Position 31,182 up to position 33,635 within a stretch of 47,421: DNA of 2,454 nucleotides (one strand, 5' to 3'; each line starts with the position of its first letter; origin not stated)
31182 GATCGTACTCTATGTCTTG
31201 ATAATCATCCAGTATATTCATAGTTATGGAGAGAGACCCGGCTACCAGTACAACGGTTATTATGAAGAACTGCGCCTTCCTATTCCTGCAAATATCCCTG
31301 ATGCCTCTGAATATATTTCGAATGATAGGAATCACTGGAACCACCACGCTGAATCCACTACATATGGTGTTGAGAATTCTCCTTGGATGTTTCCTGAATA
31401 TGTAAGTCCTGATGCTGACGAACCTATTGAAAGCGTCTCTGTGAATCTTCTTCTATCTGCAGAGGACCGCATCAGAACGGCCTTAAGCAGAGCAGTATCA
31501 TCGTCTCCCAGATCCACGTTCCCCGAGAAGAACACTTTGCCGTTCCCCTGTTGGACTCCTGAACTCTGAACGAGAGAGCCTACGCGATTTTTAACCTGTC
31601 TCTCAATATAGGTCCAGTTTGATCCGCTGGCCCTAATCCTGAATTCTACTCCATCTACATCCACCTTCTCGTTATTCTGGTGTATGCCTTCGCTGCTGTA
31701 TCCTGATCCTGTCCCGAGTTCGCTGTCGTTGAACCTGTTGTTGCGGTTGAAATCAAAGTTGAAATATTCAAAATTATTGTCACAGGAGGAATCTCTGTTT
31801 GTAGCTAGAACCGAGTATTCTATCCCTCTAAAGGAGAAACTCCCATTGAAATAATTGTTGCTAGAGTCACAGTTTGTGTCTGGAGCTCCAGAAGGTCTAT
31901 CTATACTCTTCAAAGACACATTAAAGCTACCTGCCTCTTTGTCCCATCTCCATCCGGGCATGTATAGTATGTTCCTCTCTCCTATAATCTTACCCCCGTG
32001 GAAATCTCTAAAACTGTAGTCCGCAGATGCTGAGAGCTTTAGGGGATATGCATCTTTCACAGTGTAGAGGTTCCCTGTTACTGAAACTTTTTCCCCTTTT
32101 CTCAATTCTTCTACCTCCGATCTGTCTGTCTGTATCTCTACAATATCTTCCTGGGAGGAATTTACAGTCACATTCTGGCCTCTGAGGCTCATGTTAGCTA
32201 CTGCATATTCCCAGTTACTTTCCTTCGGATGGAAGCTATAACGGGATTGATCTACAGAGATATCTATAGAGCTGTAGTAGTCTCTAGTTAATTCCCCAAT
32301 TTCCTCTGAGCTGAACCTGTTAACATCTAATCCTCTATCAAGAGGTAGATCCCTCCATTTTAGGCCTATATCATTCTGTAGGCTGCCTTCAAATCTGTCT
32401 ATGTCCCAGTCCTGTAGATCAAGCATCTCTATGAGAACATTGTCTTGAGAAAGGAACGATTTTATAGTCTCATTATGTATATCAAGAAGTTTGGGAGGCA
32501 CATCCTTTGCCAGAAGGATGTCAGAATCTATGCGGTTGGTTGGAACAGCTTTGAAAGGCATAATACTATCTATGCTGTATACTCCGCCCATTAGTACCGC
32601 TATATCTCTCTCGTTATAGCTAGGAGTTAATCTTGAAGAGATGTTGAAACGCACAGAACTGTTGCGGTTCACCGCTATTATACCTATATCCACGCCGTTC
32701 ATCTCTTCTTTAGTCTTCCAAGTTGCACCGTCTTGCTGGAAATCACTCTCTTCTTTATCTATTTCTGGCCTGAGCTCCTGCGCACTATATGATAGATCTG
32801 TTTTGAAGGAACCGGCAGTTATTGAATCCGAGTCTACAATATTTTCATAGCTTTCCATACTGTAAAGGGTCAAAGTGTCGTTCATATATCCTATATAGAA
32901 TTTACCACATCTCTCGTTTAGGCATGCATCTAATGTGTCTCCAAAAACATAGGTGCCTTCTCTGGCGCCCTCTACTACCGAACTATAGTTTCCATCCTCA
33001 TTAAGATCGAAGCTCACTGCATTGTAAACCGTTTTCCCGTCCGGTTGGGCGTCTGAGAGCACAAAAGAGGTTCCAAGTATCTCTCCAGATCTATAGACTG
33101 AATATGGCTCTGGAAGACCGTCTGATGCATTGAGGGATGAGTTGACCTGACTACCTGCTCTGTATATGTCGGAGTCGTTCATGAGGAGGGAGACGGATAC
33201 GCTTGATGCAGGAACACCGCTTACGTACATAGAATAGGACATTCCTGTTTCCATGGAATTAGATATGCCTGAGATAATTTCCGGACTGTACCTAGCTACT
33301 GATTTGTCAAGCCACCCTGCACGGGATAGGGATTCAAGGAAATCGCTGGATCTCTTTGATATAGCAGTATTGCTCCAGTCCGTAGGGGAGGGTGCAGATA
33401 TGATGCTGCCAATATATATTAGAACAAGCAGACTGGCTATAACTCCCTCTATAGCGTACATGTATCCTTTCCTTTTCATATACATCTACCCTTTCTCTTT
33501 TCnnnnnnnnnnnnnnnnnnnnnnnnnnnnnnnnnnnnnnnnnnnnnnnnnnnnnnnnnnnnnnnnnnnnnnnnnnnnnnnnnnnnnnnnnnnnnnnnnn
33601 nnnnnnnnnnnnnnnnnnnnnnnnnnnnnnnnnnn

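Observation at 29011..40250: Ten-gene Epd/Tad-like type IV filament operon whose distal half encodes three oversized pilin-like proteins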

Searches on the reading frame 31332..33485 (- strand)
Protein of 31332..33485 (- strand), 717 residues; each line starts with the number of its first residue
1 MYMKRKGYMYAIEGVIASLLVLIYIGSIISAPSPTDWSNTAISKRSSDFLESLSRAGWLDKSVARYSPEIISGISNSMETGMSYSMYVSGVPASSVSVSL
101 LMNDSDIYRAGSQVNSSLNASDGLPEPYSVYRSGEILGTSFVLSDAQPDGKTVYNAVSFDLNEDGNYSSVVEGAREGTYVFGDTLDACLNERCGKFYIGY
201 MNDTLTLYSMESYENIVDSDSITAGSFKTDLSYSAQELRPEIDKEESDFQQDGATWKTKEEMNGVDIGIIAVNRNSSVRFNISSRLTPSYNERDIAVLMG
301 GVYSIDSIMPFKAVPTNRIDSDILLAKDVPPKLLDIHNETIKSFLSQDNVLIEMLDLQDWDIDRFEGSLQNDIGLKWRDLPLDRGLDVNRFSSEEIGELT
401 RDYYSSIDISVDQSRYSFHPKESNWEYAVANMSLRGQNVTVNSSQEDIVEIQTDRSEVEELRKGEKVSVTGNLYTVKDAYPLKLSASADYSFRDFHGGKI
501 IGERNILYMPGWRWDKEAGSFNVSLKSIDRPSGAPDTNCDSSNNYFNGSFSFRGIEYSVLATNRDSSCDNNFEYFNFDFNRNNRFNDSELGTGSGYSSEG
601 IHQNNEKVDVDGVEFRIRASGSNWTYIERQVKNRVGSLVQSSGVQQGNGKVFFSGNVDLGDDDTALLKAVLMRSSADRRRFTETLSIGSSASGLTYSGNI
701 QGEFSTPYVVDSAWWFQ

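Call 3: search_protein_families(library=pfam, proteins=[window:31332-33485:-], max_evalue=0.1)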
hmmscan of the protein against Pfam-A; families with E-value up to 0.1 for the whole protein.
window:31332-33485:- (717 aa): 0 families

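Call 4: search_protein_families(library=ncbifam, proteins=[window:31332-33485:-], max_evalue=0.1)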
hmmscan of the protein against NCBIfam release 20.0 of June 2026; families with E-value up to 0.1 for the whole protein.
window:31332-33485:- (717 aa): 0 families

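Call 14: find_homologous_proteins(query=window:31332-33485:-, max_evalue=0.001)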
Query window:31332-33485:- (717 aa): 4 proteins with E <= 0.001 among 8000 candidates.
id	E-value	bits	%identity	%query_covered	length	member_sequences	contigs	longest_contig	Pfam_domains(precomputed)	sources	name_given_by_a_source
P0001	0.0e+0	1596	100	100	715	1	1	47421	-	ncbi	-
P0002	1.7e-218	746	49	99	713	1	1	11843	-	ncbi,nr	ncbi:MAG: hypothetical protein SVV03_05765 [Candidatus Nanohaloarchaea archaeon]|nr:hypothetical pro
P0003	1.2e-141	492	37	99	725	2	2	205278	-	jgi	-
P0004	1.3e-132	462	35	99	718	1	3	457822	-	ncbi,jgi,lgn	-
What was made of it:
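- On Archaeal type IV pilus (non-archaellar type IV filament): The window is the whole 47,421-bp contig (call 14), so the rest of the genome could not be read.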

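Call 15: find_encoding_contigs(protein=P0004, flank=10000, max_places=3)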
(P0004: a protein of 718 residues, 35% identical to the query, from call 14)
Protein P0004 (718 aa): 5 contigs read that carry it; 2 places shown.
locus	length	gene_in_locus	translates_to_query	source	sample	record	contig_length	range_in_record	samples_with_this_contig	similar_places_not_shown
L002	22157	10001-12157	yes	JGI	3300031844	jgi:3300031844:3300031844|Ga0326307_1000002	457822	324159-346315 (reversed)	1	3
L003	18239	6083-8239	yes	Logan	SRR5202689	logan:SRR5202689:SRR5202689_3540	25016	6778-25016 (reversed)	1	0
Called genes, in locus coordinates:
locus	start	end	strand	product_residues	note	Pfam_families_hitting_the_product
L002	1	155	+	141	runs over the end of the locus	-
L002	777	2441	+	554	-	-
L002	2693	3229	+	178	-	-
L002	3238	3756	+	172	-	-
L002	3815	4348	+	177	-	-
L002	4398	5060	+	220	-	-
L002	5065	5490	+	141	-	PF23928:DUF7266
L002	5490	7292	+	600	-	PF00437:T2SSE, PF27713:UCP018868 (weak), PF23989:PilB3_C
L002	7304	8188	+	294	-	PF00482:T2SSF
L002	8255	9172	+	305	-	PF00482:T2SSF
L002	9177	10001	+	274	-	-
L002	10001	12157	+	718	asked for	-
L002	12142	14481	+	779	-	PF10102:DUF2341 (weak), PF13385:Laminin_G_3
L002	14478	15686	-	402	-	PF03215:Rad17, PF05496:RuvB_N, PF13191:AAA_16 (weak), PF13401:AAA_22 (weak), PF00004:AAA, PF13173:AAA_14, PF25361:AAA_lid_RFC1 (weak), PF21960:RCF1-5-like_lid (weak), +4 more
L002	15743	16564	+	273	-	-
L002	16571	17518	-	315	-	PF03215:Rad17 (weak), PF05496:RuvB_N (weak), PF13177:DNA_pol3_delta2, PF25199:nSTAND_NTPase5 (weak), PF00004:AAA, PF08542:Rep_fac_C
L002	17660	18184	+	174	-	PF13207:AAA_17, PF13238:AAA_18, PF13521:AAA_28 (weak), PF13671:AAA_33 (faint)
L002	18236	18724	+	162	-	-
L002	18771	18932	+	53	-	-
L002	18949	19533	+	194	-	PF01569:PAP2, PF14378:PAP2_3 (weak)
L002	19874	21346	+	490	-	-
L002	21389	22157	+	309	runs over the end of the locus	PF00389:2-Hacid_dh, PF02826:2-Hacid_dh_C, PF03807:F420_oxidored (weak)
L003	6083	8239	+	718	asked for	-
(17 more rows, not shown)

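Call 16: find_encoding_contigs(protein=P0003, flank=10000, max_places=3)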
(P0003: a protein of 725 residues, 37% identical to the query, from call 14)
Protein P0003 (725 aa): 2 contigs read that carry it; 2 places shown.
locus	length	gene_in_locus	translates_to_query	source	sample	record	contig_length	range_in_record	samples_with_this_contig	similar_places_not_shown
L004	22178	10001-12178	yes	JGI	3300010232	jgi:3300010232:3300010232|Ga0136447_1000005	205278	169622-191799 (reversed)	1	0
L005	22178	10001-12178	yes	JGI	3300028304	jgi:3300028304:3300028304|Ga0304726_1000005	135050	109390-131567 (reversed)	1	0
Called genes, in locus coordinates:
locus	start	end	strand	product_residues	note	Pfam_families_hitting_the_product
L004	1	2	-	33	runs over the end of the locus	-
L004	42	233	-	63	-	-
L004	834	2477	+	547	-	-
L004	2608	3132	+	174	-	-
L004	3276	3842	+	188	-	-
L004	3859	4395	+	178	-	-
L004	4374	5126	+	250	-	PF23960:DUF7289 (weak)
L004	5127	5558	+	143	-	PF23928:DUF7266 (weak)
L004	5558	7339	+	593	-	PF00437:T2SSE, PF27713:UCP018868 (weak)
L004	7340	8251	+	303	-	PF00482:T2SSF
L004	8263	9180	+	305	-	PF00482:T2SSF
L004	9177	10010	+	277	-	-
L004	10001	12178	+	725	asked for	-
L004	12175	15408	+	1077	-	PF10102:DUF2341 (weak), PF13385:Laminin_G_3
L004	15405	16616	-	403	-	PF03215:Rad17, PF05496:RuvB_N, PF13191:AAA_16 (weak), PF00004:AAA, PF13173:AAA_14 (weak), PF22608:DNAX_ATPase_lid (weak), PF25361:AAA_lid_RFC1 (weak), PF21960:RCF1-5-like_lid, +4 more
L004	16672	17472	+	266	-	-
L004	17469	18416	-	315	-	PF03215:Rad17 (weak), PF05496:RuvB_N, PF13177:DNA_pol3_delta2, PF25199:nSTAND_NTPase5 (weak), PF00004:AAA, PF25361:AAA_lid_RFC1 (weak), PF08542:Rep_fac_C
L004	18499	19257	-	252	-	PF00561:Abhydrolase_1 (weak), PF12146:Hydrolase_4, PF12697:Abhydrolase_6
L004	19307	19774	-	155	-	PF00132:Hexapep, PF14602:Hexapep_2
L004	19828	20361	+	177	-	PF13207:AAA_17 (weak), PF13238:AAA_18, PF13671:AAA_33 (faint)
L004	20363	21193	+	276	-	PF01435:Peptidase_M48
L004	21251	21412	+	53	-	-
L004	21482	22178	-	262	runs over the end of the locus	-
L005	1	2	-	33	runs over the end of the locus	-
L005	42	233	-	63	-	-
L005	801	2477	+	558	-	-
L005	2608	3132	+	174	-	-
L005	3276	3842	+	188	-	-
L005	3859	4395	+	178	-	-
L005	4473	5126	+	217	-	PF23960:DUF7289 (weak)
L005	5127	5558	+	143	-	PF23928:DUF7266 (weak)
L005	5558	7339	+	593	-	PF00437:T2SSE, PF27713:UCP018868 (weak)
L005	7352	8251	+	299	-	PF00482:T2SSF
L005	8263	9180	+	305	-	PF00482:T2SSF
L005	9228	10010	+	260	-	-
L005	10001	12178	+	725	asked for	-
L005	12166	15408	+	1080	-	PF10102:DUF2341 (weak), PF13385:Laminin_G_3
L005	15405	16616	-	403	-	PF03215:Rad17, PF05496:RuvB_N, PF13191:AAA_16 (weak), PF00004:AAA, PF13173:AAA_14 (weak), PF22608:DNAX_ATPase_lid (weak), PF25361:AAA_lid_RFC1 (weak), PF21960:RCF1-5-like_lid, +4 more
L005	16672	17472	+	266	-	-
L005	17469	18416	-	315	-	PF03215:Rad17 (weak), PF05496:RuvB_N, PF13177:DNA_pol3_delta2, PF25199:nSTAND_NTPase5 (weak), PF00004:AAA, PF25361:AAA_lid_RFC1 (weak), PF08542:Rep_fac_C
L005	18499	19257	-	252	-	PF00561:Abhydrolase_1 (weak), PF12146:Hydrolase_4, PF12697:Abhydrolase_6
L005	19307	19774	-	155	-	PF00132:Hexapep, PF14602:Hexapep_2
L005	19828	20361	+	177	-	PF13207:AAA_17 (weak), PF13238:AAA_18, PF13671:AAA_33 (faint)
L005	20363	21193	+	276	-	PF01435:Peptidase_M48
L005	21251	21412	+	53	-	-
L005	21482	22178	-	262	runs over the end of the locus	-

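Call 17: find_encoding_contigs(protein=P0002, flank=10000, max_places=3)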
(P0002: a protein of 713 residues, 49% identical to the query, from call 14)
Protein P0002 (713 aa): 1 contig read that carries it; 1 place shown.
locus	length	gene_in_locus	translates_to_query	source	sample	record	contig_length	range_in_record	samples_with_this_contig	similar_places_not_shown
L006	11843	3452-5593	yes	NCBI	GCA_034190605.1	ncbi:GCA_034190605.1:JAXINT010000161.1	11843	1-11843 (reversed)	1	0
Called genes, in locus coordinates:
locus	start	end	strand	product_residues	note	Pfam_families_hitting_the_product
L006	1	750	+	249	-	PF00437:T2SSE, PF23989:PilB3_C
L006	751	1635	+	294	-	PF00482:T2SSF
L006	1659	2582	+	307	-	PF00482:T2SSF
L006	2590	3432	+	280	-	-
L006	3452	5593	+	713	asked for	-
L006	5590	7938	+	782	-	PF13385:Laminin_G_3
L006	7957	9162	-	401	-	PF03215:Rad17, PF05496:RuvB_N, PF13401:AAA_22 (weak), PF00004:AAA, PF07728:AAA_5 (weak), PF13173:AAA_14 (weak), PF25361:AAA_lid_RFC1, PF21960:RCF1-5-like_lid, +5 more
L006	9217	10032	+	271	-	-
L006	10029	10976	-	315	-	PF03215:Rad17 (weak), PF05496:RuvB_N (weak), PF25199:nSTAND_NTPase5 (faint), PF00004:AAA, PF13177:DNA_pol3_delta2, PF21960:RCF1-5-like_lid (weak), PF08542:Rep_fac_C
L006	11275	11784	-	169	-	-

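Call 47: search_protein_representatives(alignment_id=A1)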
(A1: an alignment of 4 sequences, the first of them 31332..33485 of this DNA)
Query: 4 sequences, 722 profile positions. Proteins with E-value up to 0.001 (for the whole library): 91; up to 1e-10: 43; up to 1e-30: 30. The best 91 are listed.
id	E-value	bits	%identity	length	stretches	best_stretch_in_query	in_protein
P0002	0.0e+00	1218.2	-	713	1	1-722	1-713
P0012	4.4e-275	930.8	-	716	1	1-722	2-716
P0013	1.8e-219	747.0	-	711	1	2-722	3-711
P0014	1.0e-207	708.1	-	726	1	6-722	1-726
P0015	4.6e-187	639.8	-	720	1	1-721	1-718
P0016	1.7e-164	565.3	-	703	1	1-721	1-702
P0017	3.2e-141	488.3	-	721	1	1-722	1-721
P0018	1.3e-129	449.9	-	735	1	1-722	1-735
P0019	4.8e-109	381.9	-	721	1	1-722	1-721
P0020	1.1e-102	360.9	-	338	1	1-331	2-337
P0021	7.5e-99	348.2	-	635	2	2-229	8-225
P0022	2.3e-95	336.7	-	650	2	1-221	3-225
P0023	3.8e-91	322.8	-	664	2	311-721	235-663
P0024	2.2e-88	313.6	-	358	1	364-722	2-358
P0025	6.5e-87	308.8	-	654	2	2-235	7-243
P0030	2.2e-71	257.4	-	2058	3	331-722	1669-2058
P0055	6.5e-10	54.2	-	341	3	3-106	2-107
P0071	2.4e-06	42.4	-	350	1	2-110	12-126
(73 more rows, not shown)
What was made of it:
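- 31332..33485 (-): Greatly enlarged minor pilin, 717 aa, DUF7288 superfamily. Class III signal: KRK-G|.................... A pilin-like core is formed by the N-terminal region (about 1-110) and the C-terminal region (about 646-717), with a central alpha/beta domain (about 315-440) and two inserted beta-rich modules (about 111-314 and 441-645). 91 representatives in 1.84 billion proteins (call 47).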

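Call 49: search_protein_families(library=pfam, alignment_id=A2, max_evalue=0.01)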
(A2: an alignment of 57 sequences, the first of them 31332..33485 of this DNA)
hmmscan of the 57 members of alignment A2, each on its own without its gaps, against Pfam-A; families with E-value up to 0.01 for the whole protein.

A. member 1, window:31332-33485:- (717 aa): 0 families

B. families by the number of members that match (of 57 scanned): 17 families
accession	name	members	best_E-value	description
PF23959.1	DUF7288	6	3.7e-05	Family of unknown function (DUF7288)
PF13385.13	Laminin_G_3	4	5.9e-64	Concanavalin A-like lectin/glucanases superfamily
PF02210.31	Laminin_G_2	3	2.3e-12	Laminin G domain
PF09822.16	ABC_transp_aux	3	0.0044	ABC-type uncharacterized transport system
PF00054.30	Laminin_G_1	2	4.4e-09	Laminin G domain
PF02973.23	Sialidase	2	8.7e-07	Sialidase, N-terminal domain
PF05354.17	Phage_attach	2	5.9e-05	Phage Head-Tail Attachment protein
PF17385.8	LBP_M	2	0.00066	Lacto-N-biose phosphorylase central domain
PF22237.3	SO2946-like_C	1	1e-11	SO2946-like, C-terminal domain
PF00354.24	Pentaxin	1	6.9e-05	Pentaxin family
PF21722.4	Gly_rich_2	1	0.00023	Glycine-rich domain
PF22820.2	TcaA_3rd_4th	1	0.0015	TcaA protein 3rd/4th domain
PF12810.13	ALK_LTK_GRD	1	0.0017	ALK/LTK, Glycine-rich domain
PF06283.17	ThuA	1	0.0049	Trehalose utilisation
PF22369.2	GLMA_2nd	1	0.0052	GLMA-like, second domain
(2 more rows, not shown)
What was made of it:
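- On Euryarchaeal/haloarchaeal clade-2 T4P with DUF7287/7288/7261/7266/7289 pilin set: Six distant family members hit PF23959 (call 49).
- Relatives of that protein carry LamG insertions and reach 2058 aa (calls 47, 49).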

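Call 50: predict_structure(alignment_id=A1)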
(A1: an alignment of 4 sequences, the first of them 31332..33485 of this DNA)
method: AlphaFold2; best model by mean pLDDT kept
length: 717 residues; sequences in the alignment: 4
mean_pLDDT: 43.5   pTM: 0.28
mean pLDDT of the five models: 43.5, 37.2, 36.2, 34.6, 33.8
residues with pLDDT >= 90: 0; 70-90: 28; 50-70: 249; < 50: 440
segments of 3 or more residues with pLDDT < 50: 1-111, 146-153, 189-194, 199-247, 300-302, 315-408, 423-425, 433-438, 453-458, 469-473, 487-525, 540-542, 552-555, 565-567, 579-593, 633-660, 675-717
pLDDT, mean of each block of 10 residues (from residue 1): 25 32 31 29 28 28 29 27 22 33 37 62 64 64 54 60 70 60 51 47 30 22 22 33 45 65 61 63 67 56 52 41 32 34 32 29 25 25 24 27 39 57 54 48 61 51 58 59 52 24 37 32 50 56 56 52 49 52 40 49 58 61 59 43 37 44 56 48 28 28 27 25
secondary structure, 60 per line:
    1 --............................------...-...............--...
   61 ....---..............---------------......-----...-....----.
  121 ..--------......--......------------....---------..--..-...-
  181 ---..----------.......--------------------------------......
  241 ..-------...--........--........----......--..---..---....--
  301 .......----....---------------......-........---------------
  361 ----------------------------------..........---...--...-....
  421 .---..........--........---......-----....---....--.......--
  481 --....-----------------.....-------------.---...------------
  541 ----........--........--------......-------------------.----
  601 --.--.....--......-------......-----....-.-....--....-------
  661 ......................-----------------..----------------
elements in order (helices of 4 or more, strands of 3 or more residues): H3-30 H41-55 H58-64 H68-81 E97-102 E108-110 E112-115 E131-136 E139-144 E157-160 E177-179 E196-202 H235-242 E250-252 E255-262 E265-272 E277-282 E295-298 E301-307 E312-315 H331-336 H338-345 H395-404 E408-410 E417-421 E425-434 E437-444 E448-453 E459-462 E466-469 E472-478 E483-486 E504-508 E526-528 E545-552 E555-562 E571-576 E606-610 E613-618 E626-631 H637-640 E644-647 E650-653 H661-682
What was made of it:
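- Tried and rejected: AlphaFold of the 717-aa protein with a 4-sequence alignment. pLDDT 43.5, unusable (call 50).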

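Call 51: find_encoding_contigs(protein=P0055, flank=10000, max_places=2)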
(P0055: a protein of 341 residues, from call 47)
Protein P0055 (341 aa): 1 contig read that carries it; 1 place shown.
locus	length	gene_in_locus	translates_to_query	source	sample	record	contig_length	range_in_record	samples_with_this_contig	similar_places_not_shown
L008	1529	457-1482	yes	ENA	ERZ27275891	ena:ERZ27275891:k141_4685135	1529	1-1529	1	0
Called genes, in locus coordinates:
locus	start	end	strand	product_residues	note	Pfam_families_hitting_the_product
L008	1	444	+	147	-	?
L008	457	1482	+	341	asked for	-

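Call 58: find_homologous_proteins(query=A3, max_evalue=0.00001)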
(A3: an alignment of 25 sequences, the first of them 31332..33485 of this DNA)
Query A3 (25 sequences) (717 aa, profile of the alignment): 4 proteins with E <= 0.00001 among 8000 candidates.
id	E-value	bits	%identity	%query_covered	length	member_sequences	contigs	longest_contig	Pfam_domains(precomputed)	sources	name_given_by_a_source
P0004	2.7e-250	851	35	99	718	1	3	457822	-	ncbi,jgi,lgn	-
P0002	7.6e-243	826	49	99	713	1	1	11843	-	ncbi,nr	ncbi:MAG: hypothetical protein SVV03_05765 [Candidatus Nanohaloarchaea archaeon]|nr:hypothetical pro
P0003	1.2e-239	816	37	99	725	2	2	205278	-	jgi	-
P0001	9.5e-233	793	100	100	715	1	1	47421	-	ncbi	-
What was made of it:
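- Tried and rejected: It returned only the four proteins already known (call 58).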

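Call 65: search_protein_families(library=pfam, proteins=[L002:9177-10001:+, L004:9177-10010:+, L006:2590-3432:+, L002:5065-5490:+, L004:5127-5558:+, L002:4398-5060:+, L005:4473-5126:+], max_evalue=0.1)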
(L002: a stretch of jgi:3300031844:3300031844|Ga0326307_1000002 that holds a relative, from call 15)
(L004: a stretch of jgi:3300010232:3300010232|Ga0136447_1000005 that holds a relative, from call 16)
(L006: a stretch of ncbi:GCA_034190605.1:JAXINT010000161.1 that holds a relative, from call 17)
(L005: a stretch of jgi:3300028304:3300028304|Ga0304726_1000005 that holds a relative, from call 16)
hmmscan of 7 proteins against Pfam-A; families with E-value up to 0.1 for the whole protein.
L002:9177-10001:+ (274 aa): 1 family
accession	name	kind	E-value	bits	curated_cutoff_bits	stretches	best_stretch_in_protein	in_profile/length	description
PF23958.1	DUF7287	-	0.0049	17.9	27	0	2-52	3-53/157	Family of unknown function (DUF7287)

L004:9177-10010:+ (277 aa): 1 family
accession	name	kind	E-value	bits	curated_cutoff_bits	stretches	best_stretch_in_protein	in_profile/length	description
PF23958.1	DUF7287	-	8.3e-05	23.6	27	1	5-62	2-61/157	Family of unknown function (DUF7287)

L006:2590-3432:+ (280 aa): 2 families
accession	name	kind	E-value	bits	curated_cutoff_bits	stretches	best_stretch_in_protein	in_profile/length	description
PF18289.6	HU-CCDC81_euk_2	-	0.028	14.9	26.1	1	96-133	14-51/75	CCDC81 eukaryotic HU domain 2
PF23958.1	DUF7287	-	0.04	14.9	27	1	6-63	2-57/157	Family of unknown function (DUF7287)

L002:5065-5490:+ (141 aa): 1 family
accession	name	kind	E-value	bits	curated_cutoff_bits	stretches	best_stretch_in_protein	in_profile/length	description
PF23928.1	DUF7266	-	6.1e-09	36.2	27.6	1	7-133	4-137/145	Family of unknown function (DUF7266)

L004:5127-5558:+ (143 aa): 3 families
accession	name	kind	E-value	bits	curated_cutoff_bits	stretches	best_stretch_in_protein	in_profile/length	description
PF23928.1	DUF7266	-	2.3e-06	27.8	27.6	1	9-103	4-102/145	Family of unknown function (DUF7266)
PF12073.14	DUF3553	-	0.059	13.4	20.3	0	83-107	24-48/50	Protein of unknown function (DUF3553)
PF19077.6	Big_13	-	0.067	14.1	27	0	58-94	48-84/102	Bacterial Ig-like domain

L002:4398-5060:+ (220 aa): 1 family
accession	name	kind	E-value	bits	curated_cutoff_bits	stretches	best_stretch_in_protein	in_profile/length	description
PF23960.2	DUF7289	-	0.00055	20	27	1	11-87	2-79/238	Family of unknown function (DUF7289)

L005:4473-5126:+ (217 aa): 1 family
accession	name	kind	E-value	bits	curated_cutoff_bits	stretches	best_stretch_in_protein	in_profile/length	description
PF23960.2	DUF7289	-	3.3e-06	27.3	27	1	8-87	2-82/238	Family of unknown function (DUF7289)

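Call 73: find_related_loci(query=A1, collection=genome_contigs, flank=10000)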
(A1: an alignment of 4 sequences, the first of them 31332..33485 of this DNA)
Query A1 (717 aa) in genome_contigs; peptide patterns used: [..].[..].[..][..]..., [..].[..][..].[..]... (x = any residue, [..] = any of these).
32 stretches matched a pattern; 4 encode a relative of the query (tblastn E <= 1e-3); 3 distinct loci.
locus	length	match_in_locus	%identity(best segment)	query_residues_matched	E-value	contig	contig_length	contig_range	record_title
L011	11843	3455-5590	49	5-717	0e+0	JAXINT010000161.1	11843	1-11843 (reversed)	MAG: Candidatus Asbonarchaeaceae archaeon isolate DAL-9Gt_90_72C1R c_000000002874, whole genome shotgun sequence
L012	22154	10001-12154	36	1-717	1e-142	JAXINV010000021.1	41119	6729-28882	MAG: Candidatus Asbonarchaeum danakilense isolate DAL-WCL_45_84C1R c_000000000559, whole genome shotgun sequence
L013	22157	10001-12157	35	3-717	1e-139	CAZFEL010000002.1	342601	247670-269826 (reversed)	MAG TPA_asm: uncultured archaeon isolate binchicken_co198_13 genome assembly, contig: NODE_2_length_342601_cov_428.99148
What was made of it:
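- Tried and rejected: Asbonarchaeum danakilense and one unnamed MAG (call 73).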

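Call 74: find_encoding_contigs(protein=P0071, flank=10000, max_places=2)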
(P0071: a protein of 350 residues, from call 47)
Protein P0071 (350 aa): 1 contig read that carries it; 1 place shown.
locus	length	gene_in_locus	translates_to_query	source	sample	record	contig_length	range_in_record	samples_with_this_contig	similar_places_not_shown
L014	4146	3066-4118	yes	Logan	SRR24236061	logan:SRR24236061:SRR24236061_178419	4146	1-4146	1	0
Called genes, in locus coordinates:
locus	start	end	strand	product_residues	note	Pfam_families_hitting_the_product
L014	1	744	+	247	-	?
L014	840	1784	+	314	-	PF00482:T2SSF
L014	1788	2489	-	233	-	PF13599:Pentapeptide_4, PF00805:Pentapeptide (faint)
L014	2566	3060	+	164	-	-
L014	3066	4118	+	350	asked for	-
